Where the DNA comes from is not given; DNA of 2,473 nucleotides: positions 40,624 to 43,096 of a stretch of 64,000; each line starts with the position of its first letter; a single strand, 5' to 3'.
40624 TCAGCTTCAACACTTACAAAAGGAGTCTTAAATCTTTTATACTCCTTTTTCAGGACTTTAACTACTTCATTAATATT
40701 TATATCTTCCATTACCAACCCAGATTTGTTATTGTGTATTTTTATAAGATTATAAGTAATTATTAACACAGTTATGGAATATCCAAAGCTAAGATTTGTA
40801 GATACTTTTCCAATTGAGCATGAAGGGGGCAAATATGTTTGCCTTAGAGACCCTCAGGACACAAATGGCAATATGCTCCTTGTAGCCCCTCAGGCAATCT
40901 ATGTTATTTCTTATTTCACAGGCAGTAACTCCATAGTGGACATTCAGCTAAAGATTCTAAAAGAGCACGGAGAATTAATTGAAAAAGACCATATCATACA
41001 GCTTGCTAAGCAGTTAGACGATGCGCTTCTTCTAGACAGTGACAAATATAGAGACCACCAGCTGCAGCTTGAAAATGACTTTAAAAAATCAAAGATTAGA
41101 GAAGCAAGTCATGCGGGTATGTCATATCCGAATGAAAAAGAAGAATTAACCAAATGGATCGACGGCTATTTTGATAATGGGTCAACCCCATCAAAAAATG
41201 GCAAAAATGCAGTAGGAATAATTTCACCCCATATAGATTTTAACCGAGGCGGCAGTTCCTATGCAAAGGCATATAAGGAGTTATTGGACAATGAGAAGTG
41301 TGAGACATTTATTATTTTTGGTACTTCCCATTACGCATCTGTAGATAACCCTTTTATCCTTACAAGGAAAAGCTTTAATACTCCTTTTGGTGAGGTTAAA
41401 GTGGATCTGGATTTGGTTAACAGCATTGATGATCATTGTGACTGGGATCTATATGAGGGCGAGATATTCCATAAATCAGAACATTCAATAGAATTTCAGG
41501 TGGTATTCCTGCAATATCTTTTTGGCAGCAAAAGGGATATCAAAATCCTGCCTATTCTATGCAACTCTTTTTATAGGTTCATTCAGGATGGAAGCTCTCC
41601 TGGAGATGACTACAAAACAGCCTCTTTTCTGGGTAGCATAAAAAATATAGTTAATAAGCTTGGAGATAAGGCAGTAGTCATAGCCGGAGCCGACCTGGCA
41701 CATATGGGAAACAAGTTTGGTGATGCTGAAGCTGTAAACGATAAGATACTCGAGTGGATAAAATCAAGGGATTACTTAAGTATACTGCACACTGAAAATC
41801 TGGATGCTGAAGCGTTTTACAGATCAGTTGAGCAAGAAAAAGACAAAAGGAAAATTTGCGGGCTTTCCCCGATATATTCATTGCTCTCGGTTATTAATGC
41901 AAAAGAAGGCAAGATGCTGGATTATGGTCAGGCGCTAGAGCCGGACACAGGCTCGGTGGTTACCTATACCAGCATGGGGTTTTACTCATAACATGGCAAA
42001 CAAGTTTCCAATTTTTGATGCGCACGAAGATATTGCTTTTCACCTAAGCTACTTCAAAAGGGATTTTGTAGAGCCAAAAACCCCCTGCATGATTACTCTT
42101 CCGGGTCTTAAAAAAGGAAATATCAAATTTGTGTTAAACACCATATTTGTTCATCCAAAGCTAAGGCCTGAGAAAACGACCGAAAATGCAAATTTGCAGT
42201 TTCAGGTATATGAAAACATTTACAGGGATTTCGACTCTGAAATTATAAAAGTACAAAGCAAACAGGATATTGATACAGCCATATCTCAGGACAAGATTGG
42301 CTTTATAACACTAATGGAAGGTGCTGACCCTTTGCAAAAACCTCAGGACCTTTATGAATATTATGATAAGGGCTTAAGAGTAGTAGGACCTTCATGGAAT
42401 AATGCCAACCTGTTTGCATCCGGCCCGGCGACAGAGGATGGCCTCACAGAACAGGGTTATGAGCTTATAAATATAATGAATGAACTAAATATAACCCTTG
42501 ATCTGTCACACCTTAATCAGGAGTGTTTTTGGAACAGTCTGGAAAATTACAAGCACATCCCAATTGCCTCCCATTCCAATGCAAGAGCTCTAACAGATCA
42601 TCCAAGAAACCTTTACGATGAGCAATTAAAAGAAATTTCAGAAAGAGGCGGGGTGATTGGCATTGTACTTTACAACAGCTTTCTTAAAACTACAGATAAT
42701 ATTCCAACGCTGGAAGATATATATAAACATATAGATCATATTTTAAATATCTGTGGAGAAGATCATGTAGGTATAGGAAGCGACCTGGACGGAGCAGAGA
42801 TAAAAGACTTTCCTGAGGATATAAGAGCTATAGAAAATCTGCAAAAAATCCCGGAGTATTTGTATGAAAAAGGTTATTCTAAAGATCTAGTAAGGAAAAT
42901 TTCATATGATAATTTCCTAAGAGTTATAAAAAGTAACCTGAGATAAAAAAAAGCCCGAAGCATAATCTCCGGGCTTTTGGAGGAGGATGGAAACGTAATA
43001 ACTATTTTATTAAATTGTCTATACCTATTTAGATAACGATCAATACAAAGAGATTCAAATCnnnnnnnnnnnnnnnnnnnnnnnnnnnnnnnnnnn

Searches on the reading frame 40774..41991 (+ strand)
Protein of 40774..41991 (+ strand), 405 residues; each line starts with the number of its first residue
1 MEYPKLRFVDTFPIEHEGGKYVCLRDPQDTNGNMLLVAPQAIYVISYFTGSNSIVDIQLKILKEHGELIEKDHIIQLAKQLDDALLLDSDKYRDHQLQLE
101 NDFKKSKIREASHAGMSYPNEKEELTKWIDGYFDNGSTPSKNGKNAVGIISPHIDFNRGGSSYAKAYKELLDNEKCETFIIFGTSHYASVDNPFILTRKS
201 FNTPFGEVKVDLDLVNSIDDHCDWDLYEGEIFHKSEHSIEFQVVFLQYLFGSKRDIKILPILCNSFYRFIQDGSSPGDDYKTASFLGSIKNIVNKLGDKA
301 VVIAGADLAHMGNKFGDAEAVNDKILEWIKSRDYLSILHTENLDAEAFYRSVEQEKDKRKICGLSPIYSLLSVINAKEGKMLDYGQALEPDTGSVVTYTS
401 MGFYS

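Call 3: search_protein_families(library=pfam, proteins=[window:40774-41991:+], max_evalue=0.01)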
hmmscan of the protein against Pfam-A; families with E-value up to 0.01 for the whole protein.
window:40774-41991:+ (405 aa): 1 family
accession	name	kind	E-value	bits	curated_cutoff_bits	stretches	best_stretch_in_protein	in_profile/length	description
PF01875.22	Memo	-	3.3e-48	164.7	27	1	110-401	1-268/269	Memo-like protein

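Call 4: search_protein_families(library=ncbifam, proteins=[window:40774-41991:+], max_evalue=0.01)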
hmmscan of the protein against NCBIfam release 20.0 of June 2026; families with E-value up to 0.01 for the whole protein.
window:40774-41991:+ (405 aa): 2 families
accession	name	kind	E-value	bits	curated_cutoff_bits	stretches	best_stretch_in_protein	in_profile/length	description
TIGR04336.1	AmmeMemoSam_B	hypoth_equivalog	7.8e-39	133.5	26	1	109-401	1-268/270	AmmeMemoRadiSam system protein B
NF001987.0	PRK00782.1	equivalog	1e-38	133.2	295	1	108-401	2-263/267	MEMO1 family protein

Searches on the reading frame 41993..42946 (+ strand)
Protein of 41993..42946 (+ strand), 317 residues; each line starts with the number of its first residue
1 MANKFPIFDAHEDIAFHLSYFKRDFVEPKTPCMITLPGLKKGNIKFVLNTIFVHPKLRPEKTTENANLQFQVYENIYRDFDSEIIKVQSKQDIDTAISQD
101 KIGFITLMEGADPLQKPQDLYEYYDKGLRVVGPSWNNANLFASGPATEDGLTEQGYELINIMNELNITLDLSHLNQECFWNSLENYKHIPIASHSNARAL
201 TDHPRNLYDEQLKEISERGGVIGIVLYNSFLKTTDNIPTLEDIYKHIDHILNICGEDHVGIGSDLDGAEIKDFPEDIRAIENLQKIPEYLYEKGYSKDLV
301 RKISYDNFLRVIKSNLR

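Call 3: search_protein_families(library=pfam, proteins=[window:41993-42946:+], max_evalue=0.01)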
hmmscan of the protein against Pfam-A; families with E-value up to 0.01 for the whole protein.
window:41993-42946:+ (317 aa): 1 family
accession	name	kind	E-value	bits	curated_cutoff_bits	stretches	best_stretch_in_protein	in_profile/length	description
PF01244.27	Peptidase_M19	-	1.7e-79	267.7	26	1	3-313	4-318/319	Membrane dipeptidase (Peptidase family M19)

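Call 4: search_protein_families(library=ncbifam, proteins=[window:41993-42946:+], max_evalue=0.01)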
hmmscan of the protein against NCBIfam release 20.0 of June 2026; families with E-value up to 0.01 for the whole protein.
window:41993-42946:+ (317 aa): 0 families
